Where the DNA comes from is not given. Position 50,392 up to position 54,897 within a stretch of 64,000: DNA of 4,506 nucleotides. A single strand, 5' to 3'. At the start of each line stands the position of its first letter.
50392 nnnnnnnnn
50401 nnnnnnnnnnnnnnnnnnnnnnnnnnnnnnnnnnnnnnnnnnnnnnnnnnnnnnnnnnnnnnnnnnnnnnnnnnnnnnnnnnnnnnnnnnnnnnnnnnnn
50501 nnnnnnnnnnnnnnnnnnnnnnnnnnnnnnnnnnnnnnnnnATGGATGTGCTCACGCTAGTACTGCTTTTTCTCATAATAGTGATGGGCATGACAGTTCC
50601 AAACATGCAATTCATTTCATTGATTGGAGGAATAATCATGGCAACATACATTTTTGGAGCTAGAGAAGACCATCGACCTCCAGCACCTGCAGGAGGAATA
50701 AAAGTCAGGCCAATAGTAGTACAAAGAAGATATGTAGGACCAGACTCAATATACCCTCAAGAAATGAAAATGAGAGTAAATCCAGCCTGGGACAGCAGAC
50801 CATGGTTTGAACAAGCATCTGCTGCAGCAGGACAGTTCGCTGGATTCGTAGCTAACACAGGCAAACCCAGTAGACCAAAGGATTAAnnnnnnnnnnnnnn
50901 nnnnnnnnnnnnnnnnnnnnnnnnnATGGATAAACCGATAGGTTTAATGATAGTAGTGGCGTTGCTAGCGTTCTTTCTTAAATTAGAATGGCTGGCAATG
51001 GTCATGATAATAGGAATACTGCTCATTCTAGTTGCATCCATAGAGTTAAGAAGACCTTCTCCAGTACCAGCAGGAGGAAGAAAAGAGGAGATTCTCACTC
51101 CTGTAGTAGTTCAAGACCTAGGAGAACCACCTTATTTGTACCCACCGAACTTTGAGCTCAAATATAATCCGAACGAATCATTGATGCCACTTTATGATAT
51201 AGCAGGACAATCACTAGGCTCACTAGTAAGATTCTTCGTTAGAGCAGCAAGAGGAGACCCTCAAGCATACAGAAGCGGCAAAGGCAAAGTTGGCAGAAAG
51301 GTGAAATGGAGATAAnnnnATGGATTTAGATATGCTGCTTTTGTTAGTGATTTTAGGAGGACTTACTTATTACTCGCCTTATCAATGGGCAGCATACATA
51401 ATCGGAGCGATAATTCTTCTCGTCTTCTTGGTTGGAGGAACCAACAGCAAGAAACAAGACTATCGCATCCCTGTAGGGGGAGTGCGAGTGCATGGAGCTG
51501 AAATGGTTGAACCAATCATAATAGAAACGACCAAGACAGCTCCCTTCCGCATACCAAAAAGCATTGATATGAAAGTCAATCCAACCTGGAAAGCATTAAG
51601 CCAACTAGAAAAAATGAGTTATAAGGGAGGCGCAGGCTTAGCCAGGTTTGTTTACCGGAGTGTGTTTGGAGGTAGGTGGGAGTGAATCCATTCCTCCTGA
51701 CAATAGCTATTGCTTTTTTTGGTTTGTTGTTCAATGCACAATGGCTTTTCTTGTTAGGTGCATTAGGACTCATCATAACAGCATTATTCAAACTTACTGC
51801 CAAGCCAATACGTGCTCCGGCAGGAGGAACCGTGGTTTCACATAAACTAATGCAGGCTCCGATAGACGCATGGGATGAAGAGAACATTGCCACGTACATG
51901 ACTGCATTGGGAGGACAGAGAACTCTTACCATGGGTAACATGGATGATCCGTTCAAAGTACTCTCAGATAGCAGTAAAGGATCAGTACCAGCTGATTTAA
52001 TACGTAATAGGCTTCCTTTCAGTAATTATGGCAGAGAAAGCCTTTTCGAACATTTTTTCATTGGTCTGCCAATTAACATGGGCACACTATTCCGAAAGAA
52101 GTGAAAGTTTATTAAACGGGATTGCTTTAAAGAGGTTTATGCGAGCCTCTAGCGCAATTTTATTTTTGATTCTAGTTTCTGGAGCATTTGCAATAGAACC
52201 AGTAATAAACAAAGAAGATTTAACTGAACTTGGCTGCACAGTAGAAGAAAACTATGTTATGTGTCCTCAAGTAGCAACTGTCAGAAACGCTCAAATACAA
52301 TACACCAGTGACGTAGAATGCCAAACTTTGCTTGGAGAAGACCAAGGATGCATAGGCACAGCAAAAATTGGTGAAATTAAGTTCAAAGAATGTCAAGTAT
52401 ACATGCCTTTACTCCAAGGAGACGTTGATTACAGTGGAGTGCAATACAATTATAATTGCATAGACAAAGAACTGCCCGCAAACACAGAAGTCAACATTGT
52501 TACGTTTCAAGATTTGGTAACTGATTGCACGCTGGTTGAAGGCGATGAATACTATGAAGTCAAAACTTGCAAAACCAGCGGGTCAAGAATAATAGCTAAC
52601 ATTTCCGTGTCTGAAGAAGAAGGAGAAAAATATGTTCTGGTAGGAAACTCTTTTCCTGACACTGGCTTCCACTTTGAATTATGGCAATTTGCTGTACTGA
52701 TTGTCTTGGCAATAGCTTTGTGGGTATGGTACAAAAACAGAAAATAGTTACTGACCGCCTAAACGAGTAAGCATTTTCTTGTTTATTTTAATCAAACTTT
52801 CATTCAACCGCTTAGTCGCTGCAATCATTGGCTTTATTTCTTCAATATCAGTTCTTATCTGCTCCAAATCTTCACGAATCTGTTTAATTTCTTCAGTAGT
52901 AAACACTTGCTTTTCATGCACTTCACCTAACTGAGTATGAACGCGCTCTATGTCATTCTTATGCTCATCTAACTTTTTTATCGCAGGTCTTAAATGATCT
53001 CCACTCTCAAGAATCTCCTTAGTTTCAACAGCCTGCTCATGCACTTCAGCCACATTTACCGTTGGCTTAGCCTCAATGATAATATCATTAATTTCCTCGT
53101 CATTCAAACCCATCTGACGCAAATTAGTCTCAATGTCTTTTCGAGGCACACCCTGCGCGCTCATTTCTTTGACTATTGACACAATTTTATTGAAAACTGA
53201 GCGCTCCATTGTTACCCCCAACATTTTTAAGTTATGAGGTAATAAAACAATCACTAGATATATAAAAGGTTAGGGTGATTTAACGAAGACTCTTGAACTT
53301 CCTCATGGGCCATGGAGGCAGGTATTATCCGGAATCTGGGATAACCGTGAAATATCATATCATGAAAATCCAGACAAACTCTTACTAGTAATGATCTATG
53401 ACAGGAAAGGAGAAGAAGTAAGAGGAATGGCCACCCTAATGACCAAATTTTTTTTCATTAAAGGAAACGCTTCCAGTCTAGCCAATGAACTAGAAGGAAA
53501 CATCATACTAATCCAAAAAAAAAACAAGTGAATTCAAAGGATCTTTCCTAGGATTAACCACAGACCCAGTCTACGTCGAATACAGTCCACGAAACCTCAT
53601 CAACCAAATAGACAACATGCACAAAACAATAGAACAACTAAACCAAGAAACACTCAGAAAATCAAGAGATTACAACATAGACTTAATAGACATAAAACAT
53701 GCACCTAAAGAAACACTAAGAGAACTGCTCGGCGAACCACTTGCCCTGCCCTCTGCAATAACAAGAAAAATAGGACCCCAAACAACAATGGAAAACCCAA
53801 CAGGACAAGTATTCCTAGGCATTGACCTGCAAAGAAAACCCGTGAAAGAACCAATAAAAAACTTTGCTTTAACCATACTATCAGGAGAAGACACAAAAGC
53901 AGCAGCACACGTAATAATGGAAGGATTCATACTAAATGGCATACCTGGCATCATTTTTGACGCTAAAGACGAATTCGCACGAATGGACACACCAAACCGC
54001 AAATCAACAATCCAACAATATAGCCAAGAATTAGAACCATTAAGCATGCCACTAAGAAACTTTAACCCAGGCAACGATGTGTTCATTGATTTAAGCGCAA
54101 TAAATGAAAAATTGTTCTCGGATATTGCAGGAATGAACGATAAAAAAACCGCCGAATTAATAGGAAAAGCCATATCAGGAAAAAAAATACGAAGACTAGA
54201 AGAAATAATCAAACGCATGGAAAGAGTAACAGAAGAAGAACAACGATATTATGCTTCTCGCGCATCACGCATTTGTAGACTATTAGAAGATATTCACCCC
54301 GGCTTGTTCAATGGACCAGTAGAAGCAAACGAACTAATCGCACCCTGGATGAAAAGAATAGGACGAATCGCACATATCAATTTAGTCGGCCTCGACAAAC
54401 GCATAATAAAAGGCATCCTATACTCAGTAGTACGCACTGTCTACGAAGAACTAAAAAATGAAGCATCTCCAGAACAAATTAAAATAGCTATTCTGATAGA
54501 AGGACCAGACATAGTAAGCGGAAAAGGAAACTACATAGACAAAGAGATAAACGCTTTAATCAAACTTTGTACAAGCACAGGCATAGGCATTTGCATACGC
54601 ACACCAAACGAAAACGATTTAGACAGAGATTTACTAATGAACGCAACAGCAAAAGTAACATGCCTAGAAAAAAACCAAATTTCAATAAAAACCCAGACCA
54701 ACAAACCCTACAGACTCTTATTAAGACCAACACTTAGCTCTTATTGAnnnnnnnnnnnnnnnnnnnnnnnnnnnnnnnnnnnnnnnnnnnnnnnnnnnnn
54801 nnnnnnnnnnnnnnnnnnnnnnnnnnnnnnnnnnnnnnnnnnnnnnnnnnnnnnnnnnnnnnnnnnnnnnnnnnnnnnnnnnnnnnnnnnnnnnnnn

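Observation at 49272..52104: Tandem array of eight small membrane-protein genes; four define a 2TM + P-[AV]-G-G + NP-x-W family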

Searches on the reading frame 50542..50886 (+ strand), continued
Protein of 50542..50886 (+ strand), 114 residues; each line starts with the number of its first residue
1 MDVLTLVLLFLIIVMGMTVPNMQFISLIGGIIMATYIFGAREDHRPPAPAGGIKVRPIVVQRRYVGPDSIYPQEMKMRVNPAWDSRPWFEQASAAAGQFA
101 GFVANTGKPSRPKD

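Call 57: predict_structure(alignment_id=A7)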
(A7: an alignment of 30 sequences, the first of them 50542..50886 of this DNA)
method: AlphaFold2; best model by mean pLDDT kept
length: 114 residues; sequences in the alignment: 30
mean_pLDDT: 70.0   pTM: 0.30
mean pLDDT of the five models: 70.0, 67.4, 67.0, 64.9, 63.8
residues with pLDDT >= 90: 0; 70-90: 61; 50-70: 48; < 50: 5
segments of 3 or more residues with pLDDT < 50: none
pLDDT, mean of each block of 10 residues (from residue 1): 83 81 82 80 60 57 55 57 63 80 76 66
secondary structure, 60 per line:
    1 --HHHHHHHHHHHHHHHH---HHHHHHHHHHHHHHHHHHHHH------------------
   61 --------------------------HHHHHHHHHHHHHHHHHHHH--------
elements in order: H3-18 H22-42 H87-106
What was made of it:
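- The most conserved segment is extended and low-confidence in the monomer (call 57), as expected for a motif that folds on a partner.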

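Call 80: fold_search(model_id=the predicted structure, library=pdb)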
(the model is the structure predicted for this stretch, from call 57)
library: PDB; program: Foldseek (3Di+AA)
matches with E <= 10: 0; with E <= 0.001: 0
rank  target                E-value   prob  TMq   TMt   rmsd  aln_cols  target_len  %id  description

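Call 83: search_protein_families(library=pfam, alignment_id=A4, max_evalue=1)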
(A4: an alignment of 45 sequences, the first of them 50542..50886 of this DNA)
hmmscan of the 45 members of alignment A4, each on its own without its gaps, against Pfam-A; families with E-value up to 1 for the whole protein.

A. member 1, window:50542-50886:+ (114 aa): 0 families

B. families by the number of members that match (of 45 scanned): 39 families (the first 25 are shown)
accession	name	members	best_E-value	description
PF13567.11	DUF4131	4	0.021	Domain of unknown function (DUF4131)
PF07332.16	Phage_holin_3_6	4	0.054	Putative Actinobacterial Holin-X, holin superfamily III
PF03741.22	TerC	2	0.0032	Integral membrane protein TerC family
PF07690.21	MFS_1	2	0.016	Major Facilitator Superfamily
PF02699.20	YajC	2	0.059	Preprotein translocase subunit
PF25184.1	YxzE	2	0.066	YxzE-like putative bacteriocin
PF11022.13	ATP19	2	0.21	ATP synthase subunit K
PF05568.16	ASFV_J13L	1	0.0001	African swine fever virus J13L protein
PF24961.1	NfeD_membrane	1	0.00015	NfeD integral membrane domain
PF09973.14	DUF2208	1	0.0028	Predicted membrane protein (DUF2208)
PF01925.25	TauE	1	0.0068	Sulfite exporter TauE/SafE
PF00664.28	ABC_membrane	1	0.0076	ABC transporter transmembrane region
PF13789.11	DUF4181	1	0.01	Domain of unknown function (DUF4181)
PF04306.18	DUF456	1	0.018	Protein of unknown function (DUF456)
PF04142.21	Nuc_sug_transp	1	0.019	Nucleotide-sugar transporter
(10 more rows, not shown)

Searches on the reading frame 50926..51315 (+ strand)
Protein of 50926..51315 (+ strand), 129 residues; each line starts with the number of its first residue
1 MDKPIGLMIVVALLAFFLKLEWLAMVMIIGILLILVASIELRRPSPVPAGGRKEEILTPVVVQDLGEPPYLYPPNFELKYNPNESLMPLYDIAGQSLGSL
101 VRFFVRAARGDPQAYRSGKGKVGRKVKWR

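Call 6: search_protein_families(library=pfam, proteins=[window:50926-51315:+], max_evalue=1)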
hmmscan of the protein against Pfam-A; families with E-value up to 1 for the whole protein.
window:50926-51315:+ (129 aa): 0 families

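Call 23: search_protein_families(library=ncbifam, proteins=[window:50926-51315:+], max_evalue=1)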
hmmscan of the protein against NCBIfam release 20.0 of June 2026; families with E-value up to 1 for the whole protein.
window:50926-51315:+ (129 aa): 0 families

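Call 26: find_related_loci(query=A3, collection=genome_contigs, flank=10000)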
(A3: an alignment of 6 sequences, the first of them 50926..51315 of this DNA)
Query A3 (129 aa) in genome_contigs; peptide patterns used: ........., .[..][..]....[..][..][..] (x = any residue, [..] = any of these).
27 stretches matched a pattern; 14 encode a relative of the query (tblastn E <= 1e-3); 14 distinct loci.
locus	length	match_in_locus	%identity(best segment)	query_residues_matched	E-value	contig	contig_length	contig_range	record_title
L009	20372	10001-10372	60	1-129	3e-48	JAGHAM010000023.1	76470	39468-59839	MAG: Candidatus Iainarchaeum archaeon isolate AUK230 PB_MBMC_184_c_000000000035, whole genome shotgun sequence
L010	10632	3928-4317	35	1-129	3e-25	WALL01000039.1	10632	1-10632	MAG: Nanobdellati archaeon isolate S014_61_esom k151_86508, whole genome shotgun sequence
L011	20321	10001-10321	41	1-104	4e-25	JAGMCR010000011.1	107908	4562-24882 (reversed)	MAG: Candidatus Iainarchaeum archaeon isolate RS_17_2 ZL495.bin.2.fa_11, whole genome shotgun sequence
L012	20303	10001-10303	44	1-98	1e-23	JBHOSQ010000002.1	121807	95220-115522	Archaeon isolate SAG AM-311-L14 NODE_2_length_121807_cov_26.925677, whole genome shotgun sequence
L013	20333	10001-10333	42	3-112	5e-19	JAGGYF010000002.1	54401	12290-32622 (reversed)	MAG: Candidatus Iainarchaeum archaeon isolate AUK171 PB_MBMC_125_c_000000000029, whole genome shotgun sequence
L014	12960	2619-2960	36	1-110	3e-16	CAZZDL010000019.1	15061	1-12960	MAG TPA_asm: Candidatus Micrarchaeota archaeon isolate SRP141559_co1_50 genome assembly, contig: NODE_2094_length_15061_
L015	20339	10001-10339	34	3-112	2e-15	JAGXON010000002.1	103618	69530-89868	Candidatus Diapherotrites archaeon LH_S9 NODE_2_length_103618_cov_319.372005, whole genome shotgun sequence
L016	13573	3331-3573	35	2-85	4e-15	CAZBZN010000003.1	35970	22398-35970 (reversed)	MAG TPA_asm: Candidatus Micrarchaeota archaeon isolate SRP141559_co1_230 genome assembly, contig: NODE_406_length_35970_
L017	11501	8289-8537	37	22-103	4e-13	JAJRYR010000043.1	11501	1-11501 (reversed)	MAG: archaeon isolate Dive96_bin3.446 k141_2387691, whole genome shotgun sequence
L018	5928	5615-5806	39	14-79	3e-12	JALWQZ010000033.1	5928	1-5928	MAG: Candidatus Micrarchaeota archaeon isolate M2_metabat1_scaf2bin.114 M2_NODE_23903_length_5928_cov_3.158766, whole ge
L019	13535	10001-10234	33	7-84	9e-8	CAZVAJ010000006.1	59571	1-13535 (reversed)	MAG TPA_asm: Candidatus Micrarchaeota archaeon isolate SRP141559_co1_36 genome assembly, contig: NODE_120_length_59571_c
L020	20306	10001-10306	30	6-104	2e-10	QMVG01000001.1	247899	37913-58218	MAG: Candidatus Micrarchaeota archaeon isolate B47_G15 B47_Guay15_scaffold_00001, whole genome shotgun sequence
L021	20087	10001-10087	52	56-84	3e-6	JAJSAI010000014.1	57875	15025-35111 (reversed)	MAG: archaeon isolate Dive96_bin4.413 k141_2115269, whole genome shotgun sequence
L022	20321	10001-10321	27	1-109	1e-5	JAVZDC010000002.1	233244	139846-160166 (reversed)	MAG: archaeon isolate DRTY-6_201705_bins_95 DRTY-6_201705_bins_95_scaffold_2, whole genome shotgun sequence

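Call 95: find_related_loci(query=A3, collection=viral_contigs, flank=5000)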
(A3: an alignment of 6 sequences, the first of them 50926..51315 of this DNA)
Query A3 (129 aa) in viral_contigs; peptide patterns used: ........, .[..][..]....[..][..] (x = any residue, [..] = any of these).
3 stretches matched a pattern, but none encodes a relative of the query by tblastn (E <= 1e-3).
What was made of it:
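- Tried and rejected: Viral or mobile origin: no relatives in IMG/VR (call 95), and the array sits among chromosomal housekeeping genes.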

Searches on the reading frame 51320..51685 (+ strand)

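Call 6: search_protein_families(library=pfam, proteins=[window:51320-51685:+], max_evalue=1)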
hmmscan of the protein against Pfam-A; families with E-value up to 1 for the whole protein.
window:51320-51685:+ (121 aa): 1 family
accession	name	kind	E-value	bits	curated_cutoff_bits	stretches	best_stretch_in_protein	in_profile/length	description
PF07332.16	Phage_holin_3_6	-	0.14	12.6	28.4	1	6-45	53-92/116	Putative Actinobacterial Holin-X, holin superfamily III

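Call 23: search_protein_families(library=ncbifam, proteins=[window:51320-51685:+], max_evalue=1)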
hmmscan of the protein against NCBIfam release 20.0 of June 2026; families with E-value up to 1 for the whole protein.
window:51320-51685:+ (121 aa): 0 families

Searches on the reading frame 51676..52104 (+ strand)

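Call 6: search_protein_families(library=pfam, proteins=[window:51676-52104:+], max_evalue=1)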
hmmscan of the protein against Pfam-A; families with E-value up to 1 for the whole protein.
window:51676-52104:+ (142 aa): 0 families

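Call 23: search_protein_families(library=ncbifam, proteins=[window:51676-52104:+], max_evalue=1)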
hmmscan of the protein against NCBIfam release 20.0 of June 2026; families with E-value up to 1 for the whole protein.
window:51676-52104:+ (142 aa): 2 families
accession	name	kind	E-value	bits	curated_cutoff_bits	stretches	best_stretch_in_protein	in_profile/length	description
NF011350.0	PRK14768.1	equivalog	0.12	12.7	210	1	13-43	48-78/148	lipoprotein signal peptidase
NF002053.0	PRK00886.1-2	equivalog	0.23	10.8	319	1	63-100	189-226/243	2-phosphosulfolactate phosphatase family protein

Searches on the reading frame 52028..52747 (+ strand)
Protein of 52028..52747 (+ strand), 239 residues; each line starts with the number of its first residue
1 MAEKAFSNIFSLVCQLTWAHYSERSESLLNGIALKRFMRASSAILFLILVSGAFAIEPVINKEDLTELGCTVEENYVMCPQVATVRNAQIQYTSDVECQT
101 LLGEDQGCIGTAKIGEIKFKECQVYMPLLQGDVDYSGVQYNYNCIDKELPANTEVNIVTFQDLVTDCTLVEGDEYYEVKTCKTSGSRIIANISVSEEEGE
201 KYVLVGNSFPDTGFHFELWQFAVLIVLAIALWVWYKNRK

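Call 6: search_protein_families(library=pfam, proteins=[window:52028-52747:+], max_evalue=1)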
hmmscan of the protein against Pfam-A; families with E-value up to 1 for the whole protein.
window:52028-52747:+ (239 aa): 0 families

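Call 69: find_homologous_proteins(query=A10, max_evalue=0.001)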
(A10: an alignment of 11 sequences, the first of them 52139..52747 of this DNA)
Query A10 (11 sequences) (202 aa, profile of the alignment): 11 proteins with E <= 0.001 among 4154 candidates.
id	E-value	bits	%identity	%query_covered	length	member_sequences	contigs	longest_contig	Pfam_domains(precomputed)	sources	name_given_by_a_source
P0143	4.3e-64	234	24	62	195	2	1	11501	-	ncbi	-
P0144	3.1e-62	228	22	80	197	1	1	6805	-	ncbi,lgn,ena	-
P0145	3.2e-61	225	100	100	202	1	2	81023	-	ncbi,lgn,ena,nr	ncbi:hypothetical protein K8R43_04110 [archaeon]|nr:hypothetical protein [archaeon]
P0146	1.8e-58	216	23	58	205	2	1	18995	-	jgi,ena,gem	-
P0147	3.0e-58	215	23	97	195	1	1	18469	-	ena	-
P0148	1.3e-54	203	22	68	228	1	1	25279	-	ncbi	-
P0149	2.5e-52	195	49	100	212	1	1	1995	-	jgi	jgi:hypothetical protein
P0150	2.6e-51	192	23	80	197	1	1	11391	-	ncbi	-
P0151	3.3e-51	192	24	47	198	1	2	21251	-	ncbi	-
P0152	4.2e-49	185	25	69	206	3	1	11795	-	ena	-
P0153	4.0e-48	182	21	60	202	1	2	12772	-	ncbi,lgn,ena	-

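Call 76: predict_structure(alignment_id=A11)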
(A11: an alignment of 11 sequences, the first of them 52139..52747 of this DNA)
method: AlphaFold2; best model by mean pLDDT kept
length: 202 residues; sequences in the alignment: 11
mean_pLDDT: 73.3   pTM: 0.49
mean pLDDT of the five models: 73.3, 73.3, 72.9, 70.5, 70.0
residues with pLDDT >= 90: 28; 70-90: 77; 50-70: 94; < 50: 3
segments of 3 or more residues with pLDDT < 50: none
pLDDT, mean of each block of 10 residues (from residue 1): 53 55 73 87 73 67 59 76 86 87 88 80 67 66 64 62 71 64 91 96 81
secondary structure, 60 per line:
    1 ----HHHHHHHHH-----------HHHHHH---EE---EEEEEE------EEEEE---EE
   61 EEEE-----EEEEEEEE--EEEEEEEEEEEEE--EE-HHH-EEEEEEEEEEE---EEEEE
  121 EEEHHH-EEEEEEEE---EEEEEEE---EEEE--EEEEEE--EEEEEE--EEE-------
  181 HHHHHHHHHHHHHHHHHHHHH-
elements in order: H5-13 H25-30 E39-44 E51-55 E59-64 E70-77 E80-92 E102-112 E116-123 E128-135 E139-145 E149-152 E155-160 E163-168 E171-173 H181-201

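Call 79: fold_search(model_id=the predicted structure, library=pdb)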
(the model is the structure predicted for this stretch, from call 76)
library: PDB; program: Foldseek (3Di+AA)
matches with E <= 10: 532; with E <= 0.001: 0
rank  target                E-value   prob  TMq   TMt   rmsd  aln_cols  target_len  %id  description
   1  2k75_MODEL_1_A        4.1e-02  0.93  0.25  0.42  11.4       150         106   11  Solution NMR structure of the OB domain of Ta0387 from Thermoplasma acidophilum. Northeast Structural Genomics (released 2008-08-19)
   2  2i0q_A                8.6e-02  0.41  0.18  0.09  14.4       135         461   10  Crystal structure of a telomere single-strand DNA-protein complex from O. nova with full-length alpha and beta telomer (released 2006-08-22)
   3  8rk2_B                1.1e-01  0.51  0.17  0.28  21.6       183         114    9  Human Replication protein A (RPA; trimeric core) - ssDNA complex (released 2024-04-24)
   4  1phj_A                1.3e-01  0.35  0.19  0.09  15.3       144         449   10  CRYSTAL STRUCTURE OF THE OXYTRICHA NOVA TELOMERE END-BINDING PROTEIN COMPLEXED WITH NONCOGNATE SSDNA GG(3DR)GTTTTGGGG (released 2003-06-17)
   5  1ph2_A                1.3e-01  0.30  0.18  0.09  14.5       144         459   10  CRYSTAL STRUCTURE OF THE OXYTRICHA NOVA TELOMERE END-BINDING PROTEIN COMPLEXED WITH NONCOGNATE SSDNA GGGGTTTTG (released 2003-06-17)
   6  2oq0_B                1.4e-01  0.09  0.13  0.14  15.8       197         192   10  Crystal Structure of the First HIN-200 Domain of Interferon-Inducible Protein 16 (released 2007-02-27)
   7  4l5r_C                1.4e-01  0.18  0.17  0.17  14.0       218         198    9  Crystal structure of p202 HIN1 in complex with 20-mer dsDNA (released 2013-07-31)
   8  1ph6_A                1.5e-01  0.25  0.17  0.09  13.4       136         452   10  Crystal Structure of THE OXYTRICHA NOVA TELOMERE END-BINDING PROTEIN COMPLEXED WITH NONCOGNATE SSDNA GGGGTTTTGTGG (released 2003-06-17)
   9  5yzw_B                1.6e-01  0.20  0.18  0.19  13.5       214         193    8  Crystal structure of p204 HINb domain (released 2018-12-19)
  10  1jb7_A                1.8e-01  0.30  0.18  0.09  14.2       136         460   10  DNA G-Quartets in a 1.86 A Resolution Structure of an Oxytricha nova Telomeric Protein-DNA Complex (released 2001-06-11)
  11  2k5v_MODEL_1_A        1.9e-01  0.87  0.27  0.48  10.9       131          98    8  SOLUTION NMR STRUCTURE OF the second OB-fold domain of replication protein A from Methanococcus maripaludis. N (released 2008-08-19)
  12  1ph1_A                1.9e-01  0.33  0.19  0.09  15.6       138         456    9  CRYSTAL STRUCTURE OF THE OXYTRICHA NOVA TELOMERE END-BINDING PROTEIN COMPLEXED WITH NONCOGNATE SSDNA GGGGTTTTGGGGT (released 2003-06-17)
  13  4y1w                  1.9e-01  0.18  0.18  0.17  16.3       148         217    9  Vis toxin, an ADP-ribosyltransferase from Vibrio Splendidus (released 2015-11-04)
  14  8yun_F                1.9e-01  0.06  0.12  0.15  13.8       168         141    6  The crystal structure of HNBP001-HCP (released 2025-07-02)
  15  5d8f_A                2.0e-01  0.85  0.28  0.45  10.8       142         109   12  crystal structure of SSB and ssDNA complex from homo sapiens (released 2016-08-17)
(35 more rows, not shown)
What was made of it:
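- Tried and rejected: For g9 the best hit was E 0.04 with TM-score 0.25 to OB folds, which I judge meaningless (calls 79, 80).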

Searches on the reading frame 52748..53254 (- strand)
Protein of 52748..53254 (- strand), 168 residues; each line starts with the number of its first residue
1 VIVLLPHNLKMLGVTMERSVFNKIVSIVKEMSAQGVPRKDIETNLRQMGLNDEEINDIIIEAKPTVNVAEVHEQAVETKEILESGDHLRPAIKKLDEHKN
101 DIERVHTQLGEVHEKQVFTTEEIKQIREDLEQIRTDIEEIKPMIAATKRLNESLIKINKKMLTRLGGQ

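Call 7: search_protein_families(library=pfam, proteins=[window:52748-53254:-], max_evalue=0.01)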
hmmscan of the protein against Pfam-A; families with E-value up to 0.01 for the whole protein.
window:52748-53254:- (168 aa): 4 families
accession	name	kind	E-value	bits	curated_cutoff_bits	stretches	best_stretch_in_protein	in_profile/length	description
PF08429.16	PLU-1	-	0.0002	21.1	28.5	1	65-162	234-328/338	PLU-1-like protein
PF24611.2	Spectrin_Anc-1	-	0.00024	21.8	33.2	1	93-154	18-79/115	Nuclear anchorage protein 1, spectrin-like repeat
PF07889.17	DUF1664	-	0.00027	21.4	34.6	1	97-158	63-121/124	Protein of unknown function (DUF1664)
PF12729.13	4HB_MCP_1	-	0.0064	16.5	27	0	102-157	30-84/181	Four helix bundle sensory module for signal transduction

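Call 92: search_protein_families(library=ncbifam, proteins=[window:52748-53254:-], max_evalue=0.01)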
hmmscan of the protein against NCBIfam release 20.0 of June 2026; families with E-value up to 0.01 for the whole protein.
window:52748-53254:- (168 aa): 5 families
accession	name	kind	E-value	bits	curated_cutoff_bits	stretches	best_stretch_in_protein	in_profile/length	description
NF045487.1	ASRP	equivalog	1.5e-05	23.9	300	1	66-160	108-202/593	archaea-specific SMC-related protein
NF041034.1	Rad50_Sulf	equivalog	0.00033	18.6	1000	1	34-161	540-665/872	DNA double-strand break repair ATPase Rad50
TIGR02169.1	SMC_prok_A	equivalog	0.0012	16.7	729.4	1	26-160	327-467/1165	chromosome segregation protein SMC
NF041751.2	sbcc_Staph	equivalog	0.0022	16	920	1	24-160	316-453/1007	exonuclease subunit SbcC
TIGR03185.1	DNA_S_dndD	equivalog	0.0023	16.5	245.85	1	13-154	338-475/650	DNA sulfur modification protein DndD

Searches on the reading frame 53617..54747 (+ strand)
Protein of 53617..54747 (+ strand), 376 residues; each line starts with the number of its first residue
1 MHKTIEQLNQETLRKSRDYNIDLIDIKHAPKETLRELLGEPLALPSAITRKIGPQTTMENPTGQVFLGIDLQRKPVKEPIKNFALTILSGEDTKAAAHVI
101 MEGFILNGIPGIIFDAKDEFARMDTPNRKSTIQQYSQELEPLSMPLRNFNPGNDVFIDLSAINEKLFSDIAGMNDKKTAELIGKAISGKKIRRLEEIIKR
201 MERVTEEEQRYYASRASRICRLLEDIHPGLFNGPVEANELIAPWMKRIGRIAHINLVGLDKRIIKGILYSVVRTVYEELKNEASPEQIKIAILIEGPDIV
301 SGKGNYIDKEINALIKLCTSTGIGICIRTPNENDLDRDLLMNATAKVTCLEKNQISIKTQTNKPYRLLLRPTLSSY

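Call 6: search_protein_families(library=pfam, proteins=[window:53617-54747:+], max_evalue=1)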
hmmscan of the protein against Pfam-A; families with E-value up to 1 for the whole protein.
window:53617-54747:+ (376 aa): 2 families
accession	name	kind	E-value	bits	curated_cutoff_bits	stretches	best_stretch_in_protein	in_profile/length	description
PF01935.23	DUF87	-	0.00056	20.5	23.2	1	97-262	40-207/220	Helicase HerA, central domain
PF01665.21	Rota_NSP3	-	0.13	11.8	25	1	118-196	157-232/311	Rotavirus non-structural protein NSP3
